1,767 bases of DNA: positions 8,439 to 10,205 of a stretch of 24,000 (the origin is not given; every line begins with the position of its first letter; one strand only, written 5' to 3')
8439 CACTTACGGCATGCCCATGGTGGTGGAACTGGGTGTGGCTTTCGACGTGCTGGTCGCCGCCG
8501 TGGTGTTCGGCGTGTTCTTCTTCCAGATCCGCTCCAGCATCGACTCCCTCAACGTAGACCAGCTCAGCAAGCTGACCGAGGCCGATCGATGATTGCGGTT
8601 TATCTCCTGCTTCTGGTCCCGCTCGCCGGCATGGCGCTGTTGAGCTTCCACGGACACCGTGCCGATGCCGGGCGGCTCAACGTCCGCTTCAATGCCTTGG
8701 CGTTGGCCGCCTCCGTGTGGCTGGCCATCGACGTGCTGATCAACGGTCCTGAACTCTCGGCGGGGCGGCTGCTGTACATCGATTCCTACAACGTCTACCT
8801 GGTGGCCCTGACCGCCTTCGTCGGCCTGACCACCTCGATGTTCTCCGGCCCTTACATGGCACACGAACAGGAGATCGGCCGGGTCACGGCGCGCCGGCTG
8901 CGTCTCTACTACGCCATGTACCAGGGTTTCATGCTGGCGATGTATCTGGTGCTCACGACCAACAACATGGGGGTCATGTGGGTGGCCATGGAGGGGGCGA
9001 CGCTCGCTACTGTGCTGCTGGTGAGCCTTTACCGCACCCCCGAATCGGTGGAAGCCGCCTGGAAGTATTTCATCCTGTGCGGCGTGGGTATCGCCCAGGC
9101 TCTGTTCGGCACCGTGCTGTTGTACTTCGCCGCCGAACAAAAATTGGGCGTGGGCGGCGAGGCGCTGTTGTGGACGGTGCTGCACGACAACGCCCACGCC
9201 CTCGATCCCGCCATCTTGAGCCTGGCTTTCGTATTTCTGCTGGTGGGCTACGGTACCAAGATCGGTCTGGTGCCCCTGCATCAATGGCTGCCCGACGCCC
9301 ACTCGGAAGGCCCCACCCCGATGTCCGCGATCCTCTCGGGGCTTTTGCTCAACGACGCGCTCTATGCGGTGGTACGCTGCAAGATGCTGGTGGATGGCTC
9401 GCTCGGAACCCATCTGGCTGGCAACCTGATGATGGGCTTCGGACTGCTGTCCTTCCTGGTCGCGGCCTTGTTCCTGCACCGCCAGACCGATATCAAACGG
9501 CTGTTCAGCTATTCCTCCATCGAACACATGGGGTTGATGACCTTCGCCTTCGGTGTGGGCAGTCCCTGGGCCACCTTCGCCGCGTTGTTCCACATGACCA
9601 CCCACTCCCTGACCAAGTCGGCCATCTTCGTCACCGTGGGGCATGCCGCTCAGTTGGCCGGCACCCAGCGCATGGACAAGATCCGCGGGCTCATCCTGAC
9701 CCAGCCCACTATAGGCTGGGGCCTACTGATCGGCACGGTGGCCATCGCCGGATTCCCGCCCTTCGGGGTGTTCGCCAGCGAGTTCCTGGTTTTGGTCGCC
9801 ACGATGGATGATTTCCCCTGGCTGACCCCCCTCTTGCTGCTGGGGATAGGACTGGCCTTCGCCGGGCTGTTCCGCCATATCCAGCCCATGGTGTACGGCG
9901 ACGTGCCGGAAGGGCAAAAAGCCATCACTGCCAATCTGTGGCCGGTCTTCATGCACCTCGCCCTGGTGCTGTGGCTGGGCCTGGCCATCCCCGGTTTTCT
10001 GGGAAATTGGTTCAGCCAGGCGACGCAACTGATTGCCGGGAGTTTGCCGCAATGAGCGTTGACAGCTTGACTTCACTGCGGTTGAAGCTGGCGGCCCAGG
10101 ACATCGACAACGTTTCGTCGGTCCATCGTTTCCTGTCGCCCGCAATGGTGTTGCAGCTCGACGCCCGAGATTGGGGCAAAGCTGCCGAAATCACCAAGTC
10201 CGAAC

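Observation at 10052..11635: The 'hydrogenase large subunit' has lost all NiFe-ligating cysteines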

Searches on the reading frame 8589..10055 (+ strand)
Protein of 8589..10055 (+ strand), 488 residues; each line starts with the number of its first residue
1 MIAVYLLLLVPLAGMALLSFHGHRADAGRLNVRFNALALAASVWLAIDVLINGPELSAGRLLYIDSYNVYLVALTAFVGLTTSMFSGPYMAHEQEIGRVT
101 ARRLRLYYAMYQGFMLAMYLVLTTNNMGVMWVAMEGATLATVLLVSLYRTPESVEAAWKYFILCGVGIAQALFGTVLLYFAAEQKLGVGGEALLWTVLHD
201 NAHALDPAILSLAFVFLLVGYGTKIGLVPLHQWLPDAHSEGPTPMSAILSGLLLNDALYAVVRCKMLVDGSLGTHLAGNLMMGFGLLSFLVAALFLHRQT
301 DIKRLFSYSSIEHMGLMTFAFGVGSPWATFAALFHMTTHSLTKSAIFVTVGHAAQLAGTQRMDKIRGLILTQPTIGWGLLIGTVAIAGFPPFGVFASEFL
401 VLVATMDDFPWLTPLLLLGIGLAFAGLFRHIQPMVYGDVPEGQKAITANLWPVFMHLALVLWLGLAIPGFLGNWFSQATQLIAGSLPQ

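Call 8: search_protein_families(library=pfam, proteins=[window:8589-10055:+])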
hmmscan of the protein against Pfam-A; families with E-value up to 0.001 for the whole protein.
window:8589-10055:+ (488 aa): 1 family
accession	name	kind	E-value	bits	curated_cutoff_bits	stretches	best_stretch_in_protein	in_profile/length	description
PF00361.26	Proton_antipo_M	-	2.9e-53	181.4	21.5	1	125-413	2-283/294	NADH:quinone oxidoreductase/Mrp antiporter, TM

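Call 9: search_protein_families(library=ncbifam, proteins=[window:8589-10055:+])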
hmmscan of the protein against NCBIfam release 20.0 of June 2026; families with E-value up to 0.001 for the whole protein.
window:8589-10055:+ (488 aa): 72 families (the best 25 are shown)
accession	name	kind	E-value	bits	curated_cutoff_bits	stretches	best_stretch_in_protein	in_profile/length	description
NF005045.0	PRK06458.1-5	equivalog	2.5e-236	785.3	543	1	2-484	2-484/484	hydrogenase 4 subunit F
NF005043.0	PRK06458.1-3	equivalog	6e-177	589.4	533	1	3-482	8-482/483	hydrogenase 4 subunit F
NF005044.0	PRK06458.1-4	equivalog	3.4e-123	412.3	610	1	4-482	7-494/531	hydrogenase 4 subunit F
NF005041.0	PRK06458.1-1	equivalog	2e-91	307.6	951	1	36-468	44-480/526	hydrogenase 4 subunit F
NF006427.0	PRK08676.1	equivalog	4.7e-81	273.1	511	1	11-478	10-479/486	hydrogenase membrane subunit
NF005042.0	PRK06458.1-2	equivalog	2.4e-63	214.8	437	1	49-439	41-406/439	hydrogenase 4 subunit F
NF005086.0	PRK06521.1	equivalog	3.3e-52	177.9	667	1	13-406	16-415/669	hydrogenase 4 subunit B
TIGR01972.1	NDH_I_M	subfamily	6.5e-50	170.2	263.8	1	62-480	74-480/486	NADH-quinone oxidoreductase subunit M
NF006241.0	PRK08377.1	equivalog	1.1e-48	166.5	645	1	52-462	64-458/494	NADH dehydrogenase subunit N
NF006418.0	PRK08667.1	equivalog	4.9e-45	154.2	794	1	59-416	70-419/644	hydrogenase membrane subunit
NF005097.0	PRK06525.1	equivalog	7.9e-43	146.9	430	1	8-464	9-466/480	hydrogenase 4 subunit D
TIGR01770.1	NDH_I_N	subfamily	1.5e-42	146.2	332.6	1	27-438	32-435/472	NADH-quinone oxidoreductase subunit NuoN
NF009305.0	PRK12662.1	equivalog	2e-40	139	700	1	60-467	70-467/492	putative monovalent cation/H+ antiporter subunit D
NF005141.0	PRK06590.1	equivalog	2.1e-40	139.3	556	1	3-462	4-457/615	NADH-quinone oxidoreductase subunit L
TIGR01974.1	NDH_I_L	subfamily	1.8e-39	136.2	407.5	1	49-458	51-464/630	NADH-quinone oxidoreductase subunit L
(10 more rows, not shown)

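Call 38: search_solved_structures(query=window:8589-10052:+, show_alignments=3, max_evalue=1e-20)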
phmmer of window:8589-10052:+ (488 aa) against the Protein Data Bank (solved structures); distinct sequences matched with E-value up to 1e-20: 14.
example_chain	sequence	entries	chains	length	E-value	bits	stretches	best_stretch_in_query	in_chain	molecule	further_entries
6u8y_H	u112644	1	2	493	3.4e-31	112.3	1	98-455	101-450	NADH dehydrogenase subunit N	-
4he8_L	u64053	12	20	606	3.3e-28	102.4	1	7-410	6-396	NADH-quinone oxidoreductase subunit 12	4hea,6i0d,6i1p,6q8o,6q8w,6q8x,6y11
6cfw_H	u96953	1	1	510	8.5e-27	97.7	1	63-432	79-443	Monovalent cation/H+ antiporter subunit D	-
7qru_D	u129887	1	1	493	1.5e-23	87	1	6-466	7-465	Na+/H+ antiporter subunit D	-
7p61_M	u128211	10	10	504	2e-23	86.6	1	153-461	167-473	NADH dehydrogenase I subunit M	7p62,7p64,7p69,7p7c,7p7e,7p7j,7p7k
3rko_M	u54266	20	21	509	2.5e-23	86.3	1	153-461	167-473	NADH-QUINONE OXIDOREDUCTASE SUBUNIT M | NADH dehydrogenase I subunit M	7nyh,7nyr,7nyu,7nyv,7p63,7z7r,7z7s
8qby_L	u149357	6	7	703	4.1e-23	85.6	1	62-389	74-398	NADH dehydrogenase subunit L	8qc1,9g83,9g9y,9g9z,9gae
6u8y_X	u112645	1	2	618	1.4e-22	83.8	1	121-459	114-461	NADH dehydrogenase subunit M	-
7ar7_L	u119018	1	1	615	5.6e-22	81.9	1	33-402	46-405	NADH-ubiquinone oxidoreductase chain 5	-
7aqq_L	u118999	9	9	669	7e-22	81.5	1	33-402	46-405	NADH-ubiquinone oxidoreductase chain 5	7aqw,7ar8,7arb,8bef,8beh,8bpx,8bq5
6hum_F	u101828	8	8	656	9.4e-22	81.1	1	64-429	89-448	NADH dehydrogenase subunit 5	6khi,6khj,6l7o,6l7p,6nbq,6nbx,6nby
6z16_D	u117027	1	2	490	2.1e-21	80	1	61-467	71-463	Multisubunit Na+/H+ antiporter, D subunit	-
6tjv_D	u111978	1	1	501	3.4e-21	79.3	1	191-485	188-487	NADH dehydrogenase subunit 4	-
7a23_a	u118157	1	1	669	4.9e-21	78.8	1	33-402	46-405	Nad5m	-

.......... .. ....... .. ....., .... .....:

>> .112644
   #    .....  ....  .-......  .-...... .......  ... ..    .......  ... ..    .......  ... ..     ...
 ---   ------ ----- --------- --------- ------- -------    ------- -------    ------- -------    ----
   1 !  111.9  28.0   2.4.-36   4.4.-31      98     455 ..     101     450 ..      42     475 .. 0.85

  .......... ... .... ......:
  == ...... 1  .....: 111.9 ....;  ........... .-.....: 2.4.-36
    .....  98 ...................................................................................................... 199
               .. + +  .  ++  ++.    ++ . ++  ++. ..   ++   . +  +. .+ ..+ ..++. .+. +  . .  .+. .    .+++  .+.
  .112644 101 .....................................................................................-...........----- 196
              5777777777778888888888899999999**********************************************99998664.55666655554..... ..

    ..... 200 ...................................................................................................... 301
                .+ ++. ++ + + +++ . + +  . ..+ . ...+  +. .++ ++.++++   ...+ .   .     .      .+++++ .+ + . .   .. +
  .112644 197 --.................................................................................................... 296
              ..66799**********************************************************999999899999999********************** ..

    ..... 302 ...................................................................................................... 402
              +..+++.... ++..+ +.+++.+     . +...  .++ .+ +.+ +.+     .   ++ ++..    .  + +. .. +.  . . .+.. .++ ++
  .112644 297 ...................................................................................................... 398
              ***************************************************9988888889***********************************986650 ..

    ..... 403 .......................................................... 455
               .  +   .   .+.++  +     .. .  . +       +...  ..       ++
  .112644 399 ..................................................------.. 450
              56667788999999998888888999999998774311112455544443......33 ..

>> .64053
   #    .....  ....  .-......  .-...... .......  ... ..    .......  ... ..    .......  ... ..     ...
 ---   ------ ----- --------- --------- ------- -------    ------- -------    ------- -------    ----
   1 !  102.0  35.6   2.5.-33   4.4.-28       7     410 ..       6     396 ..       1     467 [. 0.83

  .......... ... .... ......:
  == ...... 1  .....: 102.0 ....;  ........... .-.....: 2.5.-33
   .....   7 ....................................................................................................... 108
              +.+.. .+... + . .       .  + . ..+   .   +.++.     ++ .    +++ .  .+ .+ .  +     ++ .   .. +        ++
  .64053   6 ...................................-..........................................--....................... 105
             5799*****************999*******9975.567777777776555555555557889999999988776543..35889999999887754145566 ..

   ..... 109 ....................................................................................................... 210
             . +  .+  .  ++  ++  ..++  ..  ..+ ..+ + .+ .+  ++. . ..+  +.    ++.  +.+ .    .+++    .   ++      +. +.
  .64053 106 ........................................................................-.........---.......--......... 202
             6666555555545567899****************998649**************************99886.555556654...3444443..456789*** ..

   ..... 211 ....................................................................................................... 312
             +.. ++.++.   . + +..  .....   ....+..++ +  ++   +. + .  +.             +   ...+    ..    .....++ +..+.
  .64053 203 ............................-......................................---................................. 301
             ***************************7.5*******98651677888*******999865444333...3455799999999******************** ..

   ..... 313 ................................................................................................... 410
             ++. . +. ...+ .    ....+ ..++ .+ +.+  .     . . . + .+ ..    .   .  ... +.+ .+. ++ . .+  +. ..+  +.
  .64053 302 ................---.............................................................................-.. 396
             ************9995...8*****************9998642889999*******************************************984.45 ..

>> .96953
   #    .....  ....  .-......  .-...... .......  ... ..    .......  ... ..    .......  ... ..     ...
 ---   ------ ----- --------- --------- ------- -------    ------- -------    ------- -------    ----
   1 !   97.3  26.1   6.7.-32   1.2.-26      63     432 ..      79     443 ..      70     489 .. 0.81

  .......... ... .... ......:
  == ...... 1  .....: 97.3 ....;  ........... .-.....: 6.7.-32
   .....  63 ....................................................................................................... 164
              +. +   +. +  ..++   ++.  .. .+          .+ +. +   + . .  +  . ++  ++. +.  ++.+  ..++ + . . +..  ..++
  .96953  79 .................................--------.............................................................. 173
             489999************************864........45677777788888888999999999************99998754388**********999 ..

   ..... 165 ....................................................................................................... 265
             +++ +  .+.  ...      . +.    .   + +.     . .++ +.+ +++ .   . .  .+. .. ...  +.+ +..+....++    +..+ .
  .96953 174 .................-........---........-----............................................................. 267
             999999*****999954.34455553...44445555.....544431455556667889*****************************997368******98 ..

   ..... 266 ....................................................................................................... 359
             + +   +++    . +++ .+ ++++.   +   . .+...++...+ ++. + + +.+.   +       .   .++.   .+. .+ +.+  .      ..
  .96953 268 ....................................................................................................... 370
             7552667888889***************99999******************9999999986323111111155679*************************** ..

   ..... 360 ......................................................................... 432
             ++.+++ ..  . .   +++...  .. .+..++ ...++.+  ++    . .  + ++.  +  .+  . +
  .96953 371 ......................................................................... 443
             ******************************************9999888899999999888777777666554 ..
